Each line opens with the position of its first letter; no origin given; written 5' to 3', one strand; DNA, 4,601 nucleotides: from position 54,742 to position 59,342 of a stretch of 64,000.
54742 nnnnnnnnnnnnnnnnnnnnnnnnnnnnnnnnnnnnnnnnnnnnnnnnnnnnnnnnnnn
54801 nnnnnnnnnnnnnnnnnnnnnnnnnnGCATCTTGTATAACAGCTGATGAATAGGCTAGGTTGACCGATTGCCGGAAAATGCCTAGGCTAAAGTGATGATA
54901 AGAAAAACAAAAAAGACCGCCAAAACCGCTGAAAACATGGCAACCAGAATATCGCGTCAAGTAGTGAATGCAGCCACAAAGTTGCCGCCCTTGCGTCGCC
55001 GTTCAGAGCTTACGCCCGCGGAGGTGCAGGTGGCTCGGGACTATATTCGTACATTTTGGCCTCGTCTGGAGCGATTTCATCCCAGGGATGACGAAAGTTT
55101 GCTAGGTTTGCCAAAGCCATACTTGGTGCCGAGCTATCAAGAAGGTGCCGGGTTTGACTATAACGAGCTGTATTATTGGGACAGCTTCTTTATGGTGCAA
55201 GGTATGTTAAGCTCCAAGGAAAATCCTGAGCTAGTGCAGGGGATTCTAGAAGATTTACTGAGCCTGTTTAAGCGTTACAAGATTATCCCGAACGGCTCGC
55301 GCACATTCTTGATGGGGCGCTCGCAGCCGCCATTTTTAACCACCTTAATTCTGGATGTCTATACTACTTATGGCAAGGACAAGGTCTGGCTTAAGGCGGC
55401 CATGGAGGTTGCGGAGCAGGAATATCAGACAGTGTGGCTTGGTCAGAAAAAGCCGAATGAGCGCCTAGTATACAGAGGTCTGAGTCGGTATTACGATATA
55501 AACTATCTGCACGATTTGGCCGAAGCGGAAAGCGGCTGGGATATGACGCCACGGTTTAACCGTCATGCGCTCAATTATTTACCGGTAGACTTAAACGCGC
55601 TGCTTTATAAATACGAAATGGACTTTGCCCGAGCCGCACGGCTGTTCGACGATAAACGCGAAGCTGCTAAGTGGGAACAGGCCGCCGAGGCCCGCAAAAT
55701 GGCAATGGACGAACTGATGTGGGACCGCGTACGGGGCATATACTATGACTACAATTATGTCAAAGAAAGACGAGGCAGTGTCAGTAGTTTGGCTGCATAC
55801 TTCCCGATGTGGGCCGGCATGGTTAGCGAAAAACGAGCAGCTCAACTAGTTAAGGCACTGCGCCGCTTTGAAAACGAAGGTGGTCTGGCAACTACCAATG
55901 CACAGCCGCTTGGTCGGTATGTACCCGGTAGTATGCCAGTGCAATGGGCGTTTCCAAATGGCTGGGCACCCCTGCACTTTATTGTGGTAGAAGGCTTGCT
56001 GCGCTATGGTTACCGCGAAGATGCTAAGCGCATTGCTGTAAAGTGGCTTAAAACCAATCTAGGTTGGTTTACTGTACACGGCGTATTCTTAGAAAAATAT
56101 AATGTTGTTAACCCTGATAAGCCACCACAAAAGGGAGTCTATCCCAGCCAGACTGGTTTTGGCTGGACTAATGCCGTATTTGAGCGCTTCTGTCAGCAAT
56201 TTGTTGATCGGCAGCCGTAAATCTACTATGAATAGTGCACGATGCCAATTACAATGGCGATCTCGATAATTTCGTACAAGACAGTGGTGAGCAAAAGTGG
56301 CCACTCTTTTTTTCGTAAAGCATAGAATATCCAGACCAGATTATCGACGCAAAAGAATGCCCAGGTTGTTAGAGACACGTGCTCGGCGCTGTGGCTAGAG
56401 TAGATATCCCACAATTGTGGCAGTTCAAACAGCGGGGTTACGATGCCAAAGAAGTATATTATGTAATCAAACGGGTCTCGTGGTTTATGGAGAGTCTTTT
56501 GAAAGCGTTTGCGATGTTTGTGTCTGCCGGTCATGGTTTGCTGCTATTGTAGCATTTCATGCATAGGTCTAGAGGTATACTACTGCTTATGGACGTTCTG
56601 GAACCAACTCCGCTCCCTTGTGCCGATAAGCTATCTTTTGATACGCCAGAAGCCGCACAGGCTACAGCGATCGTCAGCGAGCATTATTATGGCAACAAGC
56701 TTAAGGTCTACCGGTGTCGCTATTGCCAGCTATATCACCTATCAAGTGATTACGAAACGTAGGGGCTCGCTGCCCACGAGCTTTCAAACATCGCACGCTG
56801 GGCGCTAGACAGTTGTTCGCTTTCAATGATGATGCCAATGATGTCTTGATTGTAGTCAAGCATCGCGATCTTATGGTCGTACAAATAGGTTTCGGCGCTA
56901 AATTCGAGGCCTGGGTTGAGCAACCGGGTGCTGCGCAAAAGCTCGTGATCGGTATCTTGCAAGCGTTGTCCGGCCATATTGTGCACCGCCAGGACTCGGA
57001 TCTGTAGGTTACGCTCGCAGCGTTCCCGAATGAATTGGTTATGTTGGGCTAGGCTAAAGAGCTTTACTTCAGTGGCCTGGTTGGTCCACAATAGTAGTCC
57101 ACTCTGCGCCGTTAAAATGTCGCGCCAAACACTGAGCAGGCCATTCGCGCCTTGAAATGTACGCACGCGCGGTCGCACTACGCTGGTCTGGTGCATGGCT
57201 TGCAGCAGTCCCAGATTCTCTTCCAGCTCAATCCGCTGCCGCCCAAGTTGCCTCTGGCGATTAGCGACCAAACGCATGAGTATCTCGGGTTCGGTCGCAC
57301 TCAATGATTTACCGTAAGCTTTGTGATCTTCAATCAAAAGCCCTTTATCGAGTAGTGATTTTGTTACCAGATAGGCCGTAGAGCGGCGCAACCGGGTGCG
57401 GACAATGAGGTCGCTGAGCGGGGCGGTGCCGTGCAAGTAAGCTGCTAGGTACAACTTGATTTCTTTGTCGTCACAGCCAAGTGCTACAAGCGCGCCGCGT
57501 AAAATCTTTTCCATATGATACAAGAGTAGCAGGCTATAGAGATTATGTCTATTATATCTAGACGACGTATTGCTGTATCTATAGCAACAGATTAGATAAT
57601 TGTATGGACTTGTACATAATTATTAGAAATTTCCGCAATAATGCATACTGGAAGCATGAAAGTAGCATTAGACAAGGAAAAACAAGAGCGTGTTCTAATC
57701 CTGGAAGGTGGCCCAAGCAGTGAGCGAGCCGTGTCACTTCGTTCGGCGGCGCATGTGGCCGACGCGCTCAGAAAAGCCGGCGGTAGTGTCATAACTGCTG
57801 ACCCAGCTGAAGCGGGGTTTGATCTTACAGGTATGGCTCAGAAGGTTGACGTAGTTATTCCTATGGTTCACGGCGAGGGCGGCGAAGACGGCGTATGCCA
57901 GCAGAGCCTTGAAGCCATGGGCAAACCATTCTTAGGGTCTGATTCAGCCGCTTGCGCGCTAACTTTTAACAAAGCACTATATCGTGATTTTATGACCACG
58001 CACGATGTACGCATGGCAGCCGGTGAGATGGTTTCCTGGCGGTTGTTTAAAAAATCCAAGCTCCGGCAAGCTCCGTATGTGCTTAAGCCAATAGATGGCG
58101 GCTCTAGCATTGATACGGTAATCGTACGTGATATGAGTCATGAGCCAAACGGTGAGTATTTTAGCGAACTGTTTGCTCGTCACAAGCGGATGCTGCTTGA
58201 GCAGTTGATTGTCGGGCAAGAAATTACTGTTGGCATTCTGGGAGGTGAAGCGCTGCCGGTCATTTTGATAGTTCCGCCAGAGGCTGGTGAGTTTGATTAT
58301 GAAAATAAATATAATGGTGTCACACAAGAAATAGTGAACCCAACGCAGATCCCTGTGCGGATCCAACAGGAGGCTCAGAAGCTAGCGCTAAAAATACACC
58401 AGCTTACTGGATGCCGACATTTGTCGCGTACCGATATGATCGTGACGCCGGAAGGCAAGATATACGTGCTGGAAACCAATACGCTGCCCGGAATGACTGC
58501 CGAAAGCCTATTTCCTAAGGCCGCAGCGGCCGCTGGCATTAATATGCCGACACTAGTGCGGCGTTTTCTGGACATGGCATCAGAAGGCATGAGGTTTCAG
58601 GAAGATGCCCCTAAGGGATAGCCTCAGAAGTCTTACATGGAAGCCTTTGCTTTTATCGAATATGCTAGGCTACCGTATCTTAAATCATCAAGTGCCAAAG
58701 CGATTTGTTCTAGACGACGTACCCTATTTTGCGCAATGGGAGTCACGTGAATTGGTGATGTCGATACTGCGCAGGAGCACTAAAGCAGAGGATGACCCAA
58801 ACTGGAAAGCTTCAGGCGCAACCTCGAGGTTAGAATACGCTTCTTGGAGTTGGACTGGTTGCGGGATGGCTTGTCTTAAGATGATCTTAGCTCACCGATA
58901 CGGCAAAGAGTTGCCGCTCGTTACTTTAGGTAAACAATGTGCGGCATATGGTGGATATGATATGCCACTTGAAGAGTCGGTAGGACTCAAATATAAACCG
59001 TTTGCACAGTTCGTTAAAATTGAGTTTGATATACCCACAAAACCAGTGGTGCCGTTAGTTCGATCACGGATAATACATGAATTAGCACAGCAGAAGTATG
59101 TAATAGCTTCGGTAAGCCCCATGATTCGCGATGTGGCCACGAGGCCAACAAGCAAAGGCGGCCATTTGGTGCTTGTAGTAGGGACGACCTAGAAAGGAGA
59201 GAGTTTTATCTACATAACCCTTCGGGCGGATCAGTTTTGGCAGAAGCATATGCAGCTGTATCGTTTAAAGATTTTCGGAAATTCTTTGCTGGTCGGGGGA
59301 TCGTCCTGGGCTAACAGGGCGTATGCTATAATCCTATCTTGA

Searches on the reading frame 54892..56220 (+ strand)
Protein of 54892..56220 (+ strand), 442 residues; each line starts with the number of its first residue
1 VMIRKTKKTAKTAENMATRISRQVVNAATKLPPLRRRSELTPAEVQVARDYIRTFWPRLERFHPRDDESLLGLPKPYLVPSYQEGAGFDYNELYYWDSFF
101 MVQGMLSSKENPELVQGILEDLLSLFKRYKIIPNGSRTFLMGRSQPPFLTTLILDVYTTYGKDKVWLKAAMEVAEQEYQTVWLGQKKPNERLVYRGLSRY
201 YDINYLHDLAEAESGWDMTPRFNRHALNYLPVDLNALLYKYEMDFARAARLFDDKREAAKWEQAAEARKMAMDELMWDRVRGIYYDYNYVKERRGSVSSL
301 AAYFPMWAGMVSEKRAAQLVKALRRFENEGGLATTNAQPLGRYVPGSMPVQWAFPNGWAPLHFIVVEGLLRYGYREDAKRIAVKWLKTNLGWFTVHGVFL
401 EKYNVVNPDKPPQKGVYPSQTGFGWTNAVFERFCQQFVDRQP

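Call 73: search_protein_families(library=pfam, proteins=[window:54892-56220:+], max_evalue=0.0001)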
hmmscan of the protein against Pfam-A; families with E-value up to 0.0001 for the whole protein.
window:54892-56220:+ (442 aa): 2 families
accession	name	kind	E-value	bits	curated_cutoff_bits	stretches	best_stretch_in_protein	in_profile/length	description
PF01204.24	Trehalase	-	3.1e-85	287.4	21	2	207-436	282-510/512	Trehalase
PF22422.2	MGH1-like_GH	-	3.1e-15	57.1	27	1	207-387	155-326/356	Mannosylglycerate hydrolase MGH1-like glycoside hydrolase domain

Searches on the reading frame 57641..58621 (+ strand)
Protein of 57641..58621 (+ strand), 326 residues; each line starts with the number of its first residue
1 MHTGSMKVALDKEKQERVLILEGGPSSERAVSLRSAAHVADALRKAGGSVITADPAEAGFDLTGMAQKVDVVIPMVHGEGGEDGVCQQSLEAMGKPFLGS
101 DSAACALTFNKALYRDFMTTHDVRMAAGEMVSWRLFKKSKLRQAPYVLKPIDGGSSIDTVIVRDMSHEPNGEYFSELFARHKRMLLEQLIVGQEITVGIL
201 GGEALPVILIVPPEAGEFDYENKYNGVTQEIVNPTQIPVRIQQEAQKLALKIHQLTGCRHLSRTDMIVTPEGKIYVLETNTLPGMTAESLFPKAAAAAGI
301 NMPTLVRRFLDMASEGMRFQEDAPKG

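Call 74: search_protein_families(library=pfam, proteins=[window:57641-58621:+], max_evalue=0.0001)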
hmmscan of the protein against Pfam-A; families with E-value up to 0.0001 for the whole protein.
window:57641-58621:+ (326 aa): 3 families
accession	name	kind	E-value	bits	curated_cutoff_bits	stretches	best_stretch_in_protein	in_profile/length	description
PF07478.18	Dala_Dala_lig_C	-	6.1e-36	124.3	24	1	143-310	36-203/204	D-ala D-ala ligase C-terminus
PF01820.27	Dala_Dala_lig_N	-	2.8e-16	60.6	34.6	2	64-100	85-121/121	D-ala D-ala ligase N-terminus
PF02655.19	ATP-grasp_3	-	5.1e-08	33.6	23.2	1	139-281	27-155/160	ATP-grasp domain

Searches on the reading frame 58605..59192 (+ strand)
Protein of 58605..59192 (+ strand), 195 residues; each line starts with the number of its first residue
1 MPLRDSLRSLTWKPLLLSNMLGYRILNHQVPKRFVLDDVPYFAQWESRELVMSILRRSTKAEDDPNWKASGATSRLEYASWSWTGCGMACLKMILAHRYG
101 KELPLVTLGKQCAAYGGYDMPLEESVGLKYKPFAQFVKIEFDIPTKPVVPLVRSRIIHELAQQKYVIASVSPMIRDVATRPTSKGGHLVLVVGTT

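Call 74: search_protein_families(library=pfam, proteins=[window:58605-59192:+], max_evalue=0.0001)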
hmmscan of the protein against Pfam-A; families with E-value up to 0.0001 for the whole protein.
window:58605-59192:+ (195 aa): 1 family
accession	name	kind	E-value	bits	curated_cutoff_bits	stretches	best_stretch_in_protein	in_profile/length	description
PF13529.12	Peptidase_C39_2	-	3.1e-06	28.2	24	1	38-193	2-129/143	Peptidase_C39 like family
